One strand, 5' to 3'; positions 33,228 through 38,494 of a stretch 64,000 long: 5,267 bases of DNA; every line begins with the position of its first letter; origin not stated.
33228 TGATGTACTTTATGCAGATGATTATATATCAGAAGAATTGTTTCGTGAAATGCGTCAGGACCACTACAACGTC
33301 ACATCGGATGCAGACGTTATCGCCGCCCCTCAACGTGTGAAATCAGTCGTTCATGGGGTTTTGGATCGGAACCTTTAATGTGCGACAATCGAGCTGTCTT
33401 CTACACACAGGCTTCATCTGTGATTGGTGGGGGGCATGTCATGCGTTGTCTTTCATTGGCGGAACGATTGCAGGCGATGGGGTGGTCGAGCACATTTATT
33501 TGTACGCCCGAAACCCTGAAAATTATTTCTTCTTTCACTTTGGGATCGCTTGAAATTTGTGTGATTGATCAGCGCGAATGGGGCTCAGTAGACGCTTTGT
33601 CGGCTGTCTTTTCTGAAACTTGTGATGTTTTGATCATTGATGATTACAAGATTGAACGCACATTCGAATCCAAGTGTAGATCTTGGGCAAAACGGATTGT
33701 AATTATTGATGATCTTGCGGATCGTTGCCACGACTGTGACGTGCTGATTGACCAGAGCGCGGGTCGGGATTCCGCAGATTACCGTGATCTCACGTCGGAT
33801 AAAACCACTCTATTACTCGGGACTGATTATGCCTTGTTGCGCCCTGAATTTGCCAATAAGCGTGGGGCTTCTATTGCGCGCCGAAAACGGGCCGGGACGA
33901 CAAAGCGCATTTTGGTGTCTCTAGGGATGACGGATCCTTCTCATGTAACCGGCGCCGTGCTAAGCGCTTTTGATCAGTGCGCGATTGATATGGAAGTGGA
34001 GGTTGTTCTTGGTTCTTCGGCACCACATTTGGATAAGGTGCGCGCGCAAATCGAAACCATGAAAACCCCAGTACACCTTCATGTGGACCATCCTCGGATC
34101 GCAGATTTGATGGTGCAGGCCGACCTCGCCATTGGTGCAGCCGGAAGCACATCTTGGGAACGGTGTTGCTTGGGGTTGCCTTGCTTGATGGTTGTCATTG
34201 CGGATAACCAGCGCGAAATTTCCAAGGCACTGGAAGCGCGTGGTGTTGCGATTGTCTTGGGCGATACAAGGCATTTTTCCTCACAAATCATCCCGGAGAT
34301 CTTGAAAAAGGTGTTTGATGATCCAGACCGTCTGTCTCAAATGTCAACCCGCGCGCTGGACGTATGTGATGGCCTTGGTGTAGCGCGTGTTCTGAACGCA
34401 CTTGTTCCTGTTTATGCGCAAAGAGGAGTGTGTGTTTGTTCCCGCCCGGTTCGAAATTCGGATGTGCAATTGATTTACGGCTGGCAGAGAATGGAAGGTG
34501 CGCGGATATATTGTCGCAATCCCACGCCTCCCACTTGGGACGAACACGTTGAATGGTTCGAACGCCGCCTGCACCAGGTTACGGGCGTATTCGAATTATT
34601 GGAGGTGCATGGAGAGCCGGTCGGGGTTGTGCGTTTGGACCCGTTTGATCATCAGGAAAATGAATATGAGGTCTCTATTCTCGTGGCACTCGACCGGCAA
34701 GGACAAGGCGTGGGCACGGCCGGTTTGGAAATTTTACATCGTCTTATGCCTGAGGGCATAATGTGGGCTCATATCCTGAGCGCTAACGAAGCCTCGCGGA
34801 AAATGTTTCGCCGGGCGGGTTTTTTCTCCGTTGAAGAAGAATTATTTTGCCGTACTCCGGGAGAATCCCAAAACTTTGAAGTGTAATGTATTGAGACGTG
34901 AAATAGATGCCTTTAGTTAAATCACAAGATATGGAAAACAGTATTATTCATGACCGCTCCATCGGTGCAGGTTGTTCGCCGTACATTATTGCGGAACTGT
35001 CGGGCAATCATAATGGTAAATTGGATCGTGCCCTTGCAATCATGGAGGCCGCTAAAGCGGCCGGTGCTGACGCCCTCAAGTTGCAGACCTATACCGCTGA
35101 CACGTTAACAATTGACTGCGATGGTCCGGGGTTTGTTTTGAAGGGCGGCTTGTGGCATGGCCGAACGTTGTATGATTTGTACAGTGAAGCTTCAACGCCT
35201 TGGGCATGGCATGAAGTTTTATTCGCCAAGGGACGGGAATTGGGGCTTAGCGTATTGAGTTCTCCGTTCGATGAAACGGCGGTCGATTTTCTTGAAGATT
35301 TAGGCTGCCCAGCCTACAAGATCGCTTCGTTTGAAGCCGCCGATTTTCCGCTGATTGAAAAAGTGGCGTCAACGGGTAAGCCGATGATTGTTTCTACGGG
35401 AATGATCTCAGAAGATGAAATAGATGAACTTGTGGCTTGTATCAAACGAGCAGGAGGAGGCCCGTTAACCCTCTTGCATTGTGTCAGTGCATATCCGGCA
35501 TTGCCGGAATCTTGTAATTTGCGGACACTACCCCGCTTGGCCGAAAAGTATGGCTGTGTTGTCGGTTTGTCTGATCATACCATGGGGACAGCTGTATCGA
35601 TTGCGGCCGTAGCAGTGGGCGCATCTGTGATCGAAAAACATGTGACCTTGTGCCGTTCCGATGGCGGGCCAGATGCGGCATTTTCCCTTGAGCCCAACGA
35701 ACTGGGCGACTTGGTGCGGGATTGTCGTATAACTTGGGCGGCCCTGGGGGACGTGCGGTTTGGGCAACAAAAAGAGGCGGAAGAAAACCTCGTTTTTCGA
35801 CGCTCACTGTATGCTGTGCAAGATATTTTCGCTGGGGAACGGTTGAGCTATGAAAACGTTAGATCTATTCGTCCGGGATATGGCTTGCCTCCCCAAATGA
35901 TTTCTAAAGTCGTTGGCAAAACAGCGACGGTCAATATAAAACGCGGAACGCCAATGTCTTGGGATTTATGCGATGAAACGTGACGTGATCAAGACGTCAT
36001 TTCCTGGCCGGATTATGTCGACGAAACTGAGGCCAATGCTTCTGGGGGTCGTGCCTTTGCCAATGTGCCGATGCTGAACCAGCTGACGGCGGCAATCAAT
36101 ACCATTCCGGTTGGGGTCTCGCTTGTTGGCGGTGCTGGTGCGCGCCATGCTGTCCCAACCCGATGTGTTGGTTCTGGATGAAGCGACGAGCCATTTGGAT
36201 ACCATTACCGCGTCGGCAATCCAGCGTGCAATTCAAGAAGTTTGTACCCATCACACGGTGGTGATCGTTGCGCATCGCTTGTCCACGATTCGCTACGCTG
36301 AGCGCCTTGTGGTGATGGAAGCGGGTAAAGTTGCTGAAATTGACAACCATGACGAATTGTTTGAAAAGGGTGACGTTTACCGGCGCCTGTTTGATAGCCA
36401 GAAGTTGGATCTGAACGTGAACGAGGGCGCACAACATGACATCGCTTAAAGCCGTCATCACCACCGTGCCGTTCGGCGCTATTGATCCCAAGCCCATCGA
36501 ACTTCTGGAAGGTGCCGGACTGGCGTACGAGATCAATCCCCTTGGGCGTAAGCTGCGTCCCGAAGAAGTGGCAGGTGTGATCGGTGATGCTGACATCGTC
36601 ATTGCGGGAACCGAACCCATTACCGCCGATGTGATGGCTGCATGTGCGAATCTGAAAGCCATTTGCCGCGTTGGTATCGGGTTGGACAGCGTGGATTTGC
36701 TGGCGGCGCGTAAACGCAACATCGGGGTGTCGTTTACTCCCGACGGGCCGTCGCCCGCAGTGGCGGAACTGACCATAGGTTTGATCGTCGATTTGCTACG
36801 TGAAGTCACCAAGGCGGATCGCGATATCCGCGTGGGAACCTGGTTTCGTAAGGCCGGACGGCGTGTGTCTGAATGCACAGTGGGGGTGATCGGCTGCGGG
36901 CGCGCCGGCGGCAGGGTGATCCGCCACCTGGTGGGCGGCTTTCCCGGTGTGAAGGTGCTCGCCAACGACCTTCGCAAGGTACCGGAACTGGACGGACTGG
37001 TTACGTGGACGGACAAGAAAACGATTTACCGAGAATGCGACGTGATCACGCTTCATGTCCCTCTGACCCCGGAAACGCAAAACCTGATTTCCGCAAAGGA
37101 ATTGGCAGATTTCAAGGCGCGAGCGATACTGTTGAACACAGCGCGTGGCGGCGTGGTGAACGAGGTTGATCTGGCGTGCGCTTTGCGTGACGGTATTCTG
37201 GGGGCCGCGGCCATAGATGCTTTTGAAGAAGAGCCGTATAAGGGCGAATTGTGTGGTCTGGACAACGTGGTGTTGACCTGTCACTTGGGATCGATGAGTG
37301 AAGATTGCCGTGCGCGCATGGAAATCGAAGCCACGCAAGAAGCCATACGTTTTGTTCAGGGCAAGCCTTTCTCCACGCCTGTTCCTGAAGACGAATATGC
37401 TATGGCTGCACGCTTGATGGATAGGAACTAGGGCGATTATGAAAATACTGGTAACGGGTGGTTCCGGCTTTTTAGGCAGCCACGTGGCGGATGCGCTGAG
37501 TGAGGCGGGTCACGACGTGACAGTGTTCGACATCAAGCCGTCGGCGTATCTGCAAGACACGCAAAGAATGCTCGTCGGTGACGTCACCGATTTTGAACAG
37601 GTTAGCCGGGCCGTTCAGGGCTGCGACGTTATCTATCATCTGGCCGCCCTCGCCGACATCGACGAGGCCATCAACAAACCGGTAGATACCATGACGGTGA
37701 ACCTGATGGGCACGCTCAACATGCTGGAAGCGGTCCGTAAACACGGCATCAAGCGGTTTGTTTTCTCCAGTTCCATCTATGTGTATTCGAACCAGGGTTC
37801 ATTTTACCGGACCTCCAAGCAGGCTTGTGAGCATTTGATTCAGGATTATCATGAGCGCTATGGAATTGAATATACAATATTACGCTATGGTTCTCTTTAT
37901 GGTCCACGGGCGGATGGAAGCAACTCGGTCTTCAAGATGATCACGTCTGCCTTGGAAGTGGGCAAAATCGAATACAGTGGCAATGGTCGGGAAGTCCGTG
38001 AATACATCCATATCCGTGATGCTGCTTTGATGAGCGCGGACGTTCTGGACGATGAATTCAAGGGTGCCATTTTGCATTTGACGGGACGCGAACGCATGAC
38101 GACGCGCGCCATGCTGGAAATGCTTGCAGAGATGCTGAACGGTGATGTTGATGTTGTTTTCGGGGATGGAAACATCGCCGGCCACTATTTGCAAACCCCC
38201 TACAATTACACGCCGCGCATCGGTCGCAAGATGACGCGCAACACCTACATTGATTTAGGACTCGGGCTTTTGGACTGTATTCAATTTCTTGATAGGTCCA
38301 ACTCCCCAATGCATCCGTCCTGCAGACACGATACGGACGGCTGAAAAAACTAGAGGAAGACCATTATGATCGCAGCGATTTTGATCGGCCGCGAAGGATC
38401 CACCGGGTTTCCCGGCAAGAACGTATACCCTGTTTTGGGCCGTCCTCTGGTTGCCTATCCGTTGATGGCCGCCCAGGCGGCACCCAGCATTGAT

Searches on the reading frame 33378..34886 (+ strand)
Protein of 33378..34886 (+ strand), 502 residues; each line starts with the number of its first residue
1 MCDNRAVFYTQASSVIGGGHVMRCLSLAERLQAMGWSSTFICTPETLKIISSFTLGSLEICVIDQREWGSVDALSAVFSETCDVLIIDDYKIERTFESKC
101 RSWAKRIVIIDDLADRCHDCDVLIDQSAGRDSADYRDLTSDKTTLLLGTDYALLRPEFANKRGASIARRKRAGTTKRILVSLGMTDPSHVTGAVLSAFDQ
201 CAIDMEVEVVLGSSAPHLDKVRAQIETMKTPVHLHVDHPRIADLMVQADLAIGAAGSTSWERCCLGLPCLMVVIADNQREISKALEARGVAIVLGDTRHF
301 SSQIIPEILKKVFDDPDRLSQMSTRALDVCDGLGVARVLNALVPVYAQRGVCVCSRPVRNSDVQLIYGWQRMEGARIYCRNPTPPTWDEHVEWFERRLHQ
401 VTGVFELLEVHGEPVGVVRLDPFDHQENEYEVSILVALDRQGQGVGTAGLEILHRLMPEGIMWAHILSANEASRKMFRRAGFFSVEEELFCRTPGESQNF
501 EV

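Call 10: search_protein_families(library=pfam, proteins=[window:33378-34886:+], max_evalue=0.001)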
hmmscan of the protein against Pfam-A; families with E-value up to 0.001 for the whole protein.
window:33378-34886:+ (502 aa): 4 families
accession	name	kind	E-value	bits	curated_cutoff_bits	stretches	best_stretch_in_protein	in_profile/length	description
PF00583.31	Acetyltransf_1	-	1.3e-10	42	20.7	1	385-482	18-116/116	Acetyltransferase (GNAT) family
PF13302.13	Acetyltransf_3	-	2.4e-10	41.7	25.4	1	356-482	5-137/138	Acetyltransferase (GNAT) domain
PF04101.22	Glyco_tran_28_C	-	2e-05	25.1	22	1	206-325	30-153/166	Glycosyltransferase family 28 C-terminal domain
PF13508.13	Acetyltransf_7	-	4.1e-05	24.3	27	1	408-482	8-82/84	Acetyltransferase (GNAT) domain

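Call 98: search_protein_families(library=ncbifam, proteins=[window:33378-34886:+], max_evalue=1e-10)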
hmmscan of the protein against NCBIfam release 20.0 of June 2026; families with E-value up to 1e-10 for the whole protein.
window:33378-34886:+ (502 aa): 1 family
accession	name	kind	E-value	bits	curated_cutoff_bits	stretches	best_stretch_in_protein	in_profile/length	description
TIGR03590.1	PseG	equivalog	1.1e-82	277.8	153.55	1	6-285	3-280/280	UDP-2,4-diacetamido-2,4,6-trideoxy-beta-L-altropyranose hydrolase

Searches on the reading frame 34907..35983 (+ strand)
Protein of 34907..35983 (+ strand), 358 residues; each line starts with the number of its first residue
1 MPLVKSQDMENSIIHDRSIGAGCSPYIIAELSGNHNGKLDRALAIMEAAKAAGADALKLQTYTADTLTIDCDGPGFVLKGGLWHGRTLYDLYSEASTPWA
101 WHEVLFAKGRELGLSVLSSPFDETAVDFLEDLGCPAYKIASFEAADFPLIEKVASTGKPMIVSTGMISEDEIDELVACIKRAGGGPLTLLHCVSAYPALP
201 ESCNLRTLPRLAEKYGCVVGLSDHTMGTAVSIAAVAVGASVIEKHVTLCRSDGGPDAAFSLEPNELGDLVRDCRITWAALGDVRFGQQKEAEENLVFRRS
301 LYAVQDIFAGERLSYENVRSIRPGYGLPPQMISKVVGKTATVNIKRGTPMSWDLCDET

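Call 10: search_protein_families(library=pfam, proteins=[window:34907-35983:+], max_evalue=0.001)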
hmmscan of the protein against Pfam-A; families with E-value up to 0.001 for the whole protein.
window:34907-35983:+ (358 aa): 2 families
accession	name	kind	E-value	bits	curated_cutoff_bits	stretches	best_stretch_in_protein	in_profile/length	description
PF03102.20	NeuB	-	5.3e-84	281.9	22.1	1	46-283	2-239/241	NeuB family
PF08666.17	SAF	-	2.7e-10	41.1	21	1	298-353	1-60/63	SAF domain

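Call 98: search_protein_families(library=ncbifam, proteins=[window:34907-35983:+], max_evalue=1e-10)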
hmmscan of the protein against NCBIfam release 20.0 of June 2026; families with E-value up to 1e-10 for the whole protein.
window:34907-35983:+ (358 aa): 2 families
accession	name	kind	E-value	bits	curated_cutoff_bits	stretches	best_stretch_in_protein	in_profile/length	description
TIGR03586.1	PseI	equivalog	9.8e-143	475.2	340.25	1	25-350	2-327/327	pseudaminic acid synthase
TIGR03569.1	NeuB_NnaB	equivalog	2.3e-85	286.6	399.65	1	26-348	2-327/329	N-acetylneuraminate synthase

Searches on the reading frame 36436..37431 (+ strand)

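Call 48: search_protein_families(library=pfam, proteins=[window:36436-37431:+], max_evalue=0.0001)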
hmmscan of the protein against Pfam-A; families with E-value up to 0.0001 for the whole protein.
window:36436-37431:+ (331 aa): 2 families
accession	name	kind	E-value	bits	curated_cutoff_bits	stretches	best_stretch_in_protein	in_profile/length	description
PF02826.25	2-Hacid_dh_C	-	7.9e-43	146.3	25.1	1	114-285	1-178/178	D-isomer specific 2-hydroxyacid dehydrogenase, NAD binding domain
PF00389.36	2-Hacid_dh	-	2.2e-20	73.1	24.6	1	15-316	6-133/134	D-isomer specific 2-hydroxyacid dehydrogenase, catalytic domain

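Call 98: search_protein_families(library=ncbifam, proteins=[window:36436-37431:+], max_evalue=1e-10)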
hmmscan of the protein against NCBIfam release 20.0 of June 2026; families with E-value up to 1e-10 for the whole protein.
window:36436-37431:+ (331 aa): 20 families
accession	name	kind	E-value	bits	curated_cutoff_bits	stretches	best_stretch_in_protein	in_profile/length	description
TIGR01327.1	PGDH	equivalog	1.3e-56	192.4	454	1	17-314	9-308/525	phosphoglycerate dehydrogenase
NF009714.1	PRK13243.1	equivalog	1.4e-48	165.9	455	1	55-311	50-317/332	glyoxylate reductase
NF005069.0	PRK06487.1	equivalog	3.2e-44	151.3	448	1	40-312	37-316/320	2-hydroxyacid dehydrogenase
NF008759.0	PRK11790.1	equivalog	4.8e-43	147.4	404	1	12-308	16-318/410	phosphoglycerate dehydrogenase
NF011938.0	PRK15409.1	equivalog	3.9e-36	124.7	492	1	44-310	38-312/324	glyoxylate/hydroxypyruvate reductase GhrB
NF006263.0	PRK08410.1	equivalog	4.1e-33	115.1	389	1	41-305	32-304/311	D-2-hydroxyacid dehydrogenase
NF005750.0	PRK07574.1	equivalog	1.6e-31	109.7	329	1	49-312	88-362/386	NAD-dependent formate dehydrogenase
NF005387.0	PRK06932.1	equivalog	5.1e-30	104.5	492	1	42-284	35-287/314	2-hydroxyacid dehydrogenase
NF000492.1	vanH_gen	exception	6.5e-29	101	540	1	62-266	54-255/312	D-lactate dehydrogenase VanH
NF006374.0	PRK08605.1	subfamily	1.5e-27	96.5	356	1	38-266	33-266/332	D-lactate dehydrogenase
NF001309.0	PRK00257.1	equivalog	2.9e-26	92.3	434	1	49-308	35-279/379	4-phosphoerythronate dehydrogenase PdxB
NF009127.0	PRK12480.1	equivalog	2.1e-24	86.1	579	1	73-266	70-264/330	D-lactate dehydrogenase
NF000371.1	vanH_Agroup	exception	4.8e-24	85.1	700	1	70-266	69-260/322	VanH-A/VanH-Pt family D-lactate dehydrogenase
NF041369.1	Dhydh_Halo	equivalog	7.3e-24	84.5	400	1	72-295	55-283/305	D-2-hydroxyacid dehydrogenase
NF000004.1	vanH-D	exception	7.1e-22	77.9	550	1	71-266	71-261/323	D-lactate dehydrogenase VanH-D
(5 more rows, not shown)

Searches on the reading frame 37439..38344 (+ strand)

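Call 48: search_protein_families(library=pfam, proteins=[window:37439-38344:+], max_evalue=0.0001)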
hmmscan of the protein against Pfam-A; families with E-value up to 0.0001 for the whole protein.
window:37439-38344:+ (301 aa): 9 families
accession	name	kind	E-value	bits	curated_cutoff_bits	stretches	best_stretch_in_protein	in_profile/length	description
PF01370.27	Epimerase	-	3.3e-49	167.9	20.9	1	3-204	1-226/240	NAD dependent epimerase/dehydratase family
PF16363.11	GDP_Man_Dehyd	-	6.8e-34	118.2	27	1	4-228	1-261/332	GDP-mannose 4,6 dehydratase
PF01073.25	3Beta_HSD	-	1.2e-22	80.7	22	1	4-118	1-122/280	3-beta hydroxysteroid dehydrogenase/isomerase family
PF13460.12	NAD_binding_10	-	8.8e-19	68.5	27.2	1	7-157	1-150/184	NAD(P)H-binding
PF04321.23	RmlD_sub_bind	-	1.6e-17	64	27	1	1-230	1-228/287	RmlD substrate binding domain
PF02719.21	Polysacc_synt_2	-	7.6e-16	58.6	20.2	1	3-157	1-175/293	Polysaccharide biosynthesis protein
PF07993.18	NAD_binding_4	-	5.2e-13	49.2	20.1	1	54-119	81-144/258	Male sterility protein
PF05368.20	NmrA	-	9.6e-10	39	27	1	2-147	4-143/298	NmrA-like family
PF00106.31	adh_short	-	7.5e-09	35.8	26.6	1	3-140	3-166/195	short chain dehydrogenase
